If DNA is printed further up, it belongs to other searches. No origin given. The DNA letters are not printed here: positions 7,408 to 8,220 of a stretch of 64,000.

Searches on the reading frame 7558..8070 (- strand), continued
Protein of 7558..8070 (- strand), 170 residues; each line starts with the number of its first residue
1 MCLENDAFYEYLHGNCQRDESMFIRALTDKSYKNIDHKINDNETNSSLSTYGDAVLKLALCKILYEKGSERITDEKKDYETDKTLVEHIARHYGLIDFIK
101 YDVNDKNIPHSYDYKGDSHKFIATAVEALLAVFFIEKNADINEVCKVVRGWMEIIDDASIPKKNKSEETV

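Call 64: search_solved_structures(query=A5, max_evalue=10, show_alignments=0)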
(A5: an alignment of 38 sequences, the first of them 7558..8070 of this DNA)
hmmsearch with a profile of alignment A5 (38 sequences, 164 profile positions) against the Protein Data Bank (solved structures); distinct sequences matched with E-value up to 10: 32.
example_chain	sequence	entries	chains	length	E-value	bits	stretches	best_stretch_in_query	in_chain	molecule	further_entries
1o0w_A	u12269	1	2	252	1.5e-12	50.8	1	12-149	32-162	Ribonuclease III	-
3o2r_A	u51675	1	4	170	0.0002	24.3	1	14-145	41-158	Ribonuclease III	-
3n3w_A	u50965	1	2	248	0.00039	23.4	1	14-146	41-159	Ribonuclease III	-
2gsl_A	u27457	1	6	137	0.0076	19.2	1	42-149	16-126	Hypothetical protein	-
2a11_A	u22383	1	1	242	0.013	18.4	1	19-64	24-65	Ribonuclease III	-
7jil_t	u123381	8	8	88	0.08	15.8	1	53-99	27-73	30S ribosomal protein S15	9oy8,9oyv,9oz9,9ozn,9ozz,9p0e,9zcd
6dj3_A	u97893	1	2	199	0.16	14.9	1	77-114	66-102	Metal transporter CNNM2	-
7r97_A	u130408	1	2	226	0.22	14.4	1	37-154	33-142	Ribonuclease 3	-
3j9w_AO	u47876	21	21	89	0.26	14.2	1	64-97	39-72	30S ribosomal protein uS15 | 30S ribosomal protein S15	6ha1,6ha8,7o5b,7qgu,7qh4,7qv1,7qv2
5njt_O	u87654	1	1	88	0.26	14.2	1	64-97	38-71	30S ribosomal protein S15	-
6htq_o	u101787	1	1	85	0.28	14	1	63-97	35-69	30S ribosomal protein S15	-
1dk1_A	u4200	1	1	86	0.33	13.8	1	48-99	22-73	30S RIBOSOMAL PROTEIN S15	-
1f7y_A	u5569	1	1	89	0.35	13.8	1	48-99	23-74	30S RIBOSOMAL PROTEIN S15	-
1fka_O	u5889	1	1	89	0.37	13.7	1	50-99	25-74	30S RIBOSOMAL PROTEIN S15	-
1g1x_B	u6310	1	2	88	0.37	13.7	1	50-99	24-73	30S RIBOSOMAL PROTEIN S15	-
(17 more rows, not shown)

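Call 65: search_solved_structures(query=A5, max_evalue=0.01, show_alignments=4)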
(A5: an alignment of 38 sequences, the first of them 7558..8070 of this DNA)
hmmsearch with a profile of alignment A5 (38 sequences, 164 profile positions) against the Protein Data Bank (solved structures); distinct sequences matched with E-value up to 0.01: 4.
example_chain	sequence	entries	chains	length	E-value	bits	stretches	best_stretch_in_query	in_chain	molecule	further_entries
1o0w_A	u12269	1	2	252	1.5e-12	50.8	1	12-149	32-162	Ribonuclease III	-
3o2r_A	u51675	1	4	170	0.0002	24.3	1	14-145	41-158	Ribonuclease III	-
3n3w_A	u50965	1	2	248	0.00039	23.4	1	14-146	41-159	Ribonuclease III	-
2gsl_A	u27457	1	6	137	0.0076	19.2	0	42-149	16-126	Hypothetical protein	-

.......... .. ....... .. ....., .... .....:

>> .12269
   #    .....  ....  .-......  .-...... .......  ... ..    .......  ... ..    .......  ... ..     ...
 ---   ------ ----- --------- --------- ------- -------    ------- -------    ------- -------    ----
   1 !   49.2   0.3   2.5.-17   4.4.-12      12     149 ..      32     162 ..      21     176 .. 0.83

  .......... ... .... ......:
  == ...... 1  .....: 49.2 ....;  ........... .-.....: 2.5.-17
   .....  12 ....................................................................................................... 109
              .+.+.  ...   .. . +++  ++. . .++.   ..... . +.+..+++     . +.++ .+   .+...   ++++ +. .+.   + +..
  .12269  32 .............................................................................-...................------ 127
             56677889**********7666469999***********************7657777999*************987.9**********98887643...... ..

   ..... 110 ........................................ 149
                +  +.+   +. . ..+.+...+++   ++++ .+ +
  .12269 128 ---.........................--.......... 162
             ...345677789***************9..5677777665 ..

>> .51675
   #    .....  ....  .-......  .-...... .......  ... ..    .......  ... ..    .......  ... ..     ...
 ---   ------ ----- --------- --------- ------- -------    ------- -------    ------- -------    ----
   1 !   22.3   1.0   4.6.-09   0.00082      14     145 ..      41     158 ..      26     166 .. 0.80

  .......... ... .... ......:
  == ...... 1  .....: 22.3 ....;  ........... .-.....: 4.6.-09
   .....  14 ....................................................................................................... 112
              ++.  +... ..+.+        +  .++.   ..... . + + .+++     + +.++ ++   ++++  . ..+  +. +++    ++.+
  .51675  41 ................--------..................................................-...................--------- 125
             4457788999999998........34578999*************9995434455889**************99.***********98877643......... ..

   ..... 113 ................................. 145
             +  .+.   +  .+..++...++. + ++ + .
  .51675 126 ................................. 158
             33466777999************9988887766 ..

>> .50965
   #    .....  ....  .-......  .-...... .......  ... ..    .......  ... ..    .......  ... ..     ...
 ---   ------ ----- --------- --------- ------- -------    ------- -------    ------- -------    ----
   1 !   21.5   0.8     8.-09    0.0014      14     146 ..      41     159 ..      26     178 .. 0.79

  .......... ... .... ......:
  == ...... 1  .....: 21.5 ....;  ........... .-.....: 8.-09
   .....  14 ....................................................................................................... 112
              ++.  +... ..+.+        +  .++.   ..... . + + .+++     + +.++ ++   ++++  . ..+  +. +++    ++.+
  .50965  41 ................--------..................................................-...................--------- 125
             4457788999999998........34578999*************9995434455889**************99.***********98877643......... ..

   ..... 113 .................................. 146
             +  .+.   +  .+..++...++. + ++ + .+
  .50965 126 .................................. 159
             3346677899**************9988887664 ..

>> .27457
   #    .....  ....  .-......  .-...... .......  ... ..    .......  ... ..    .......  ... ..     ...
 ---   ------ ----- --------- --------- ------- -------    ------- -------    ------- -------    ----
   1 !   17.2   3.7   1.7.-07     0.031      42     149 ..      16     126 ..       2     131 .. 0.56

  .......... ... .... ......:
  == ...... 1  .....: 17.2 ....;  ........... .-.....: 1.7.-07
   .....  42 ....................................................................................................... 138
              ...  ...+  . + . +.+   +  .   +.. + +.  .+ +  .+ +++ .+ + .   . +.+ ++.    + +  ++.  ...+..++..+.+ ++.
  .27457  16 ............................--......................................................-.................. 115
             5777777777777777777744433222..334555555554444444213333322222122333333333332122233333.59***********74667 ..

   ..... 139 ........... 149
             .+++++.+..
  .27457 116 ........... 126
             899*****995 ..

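Call 75: find_related_loci(query=A5, collection=viral_contigs, flank=6000)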
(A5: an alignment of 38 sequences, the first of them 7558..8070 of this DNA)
Query A5 (170 aa) in viral_contigs; peptide patterns used: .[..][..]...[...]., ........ (x = any residue, [..] = any of these).
32 stretches matched a pattern, but none encodes a relative of the query by tblastn (E <= 1e-3).
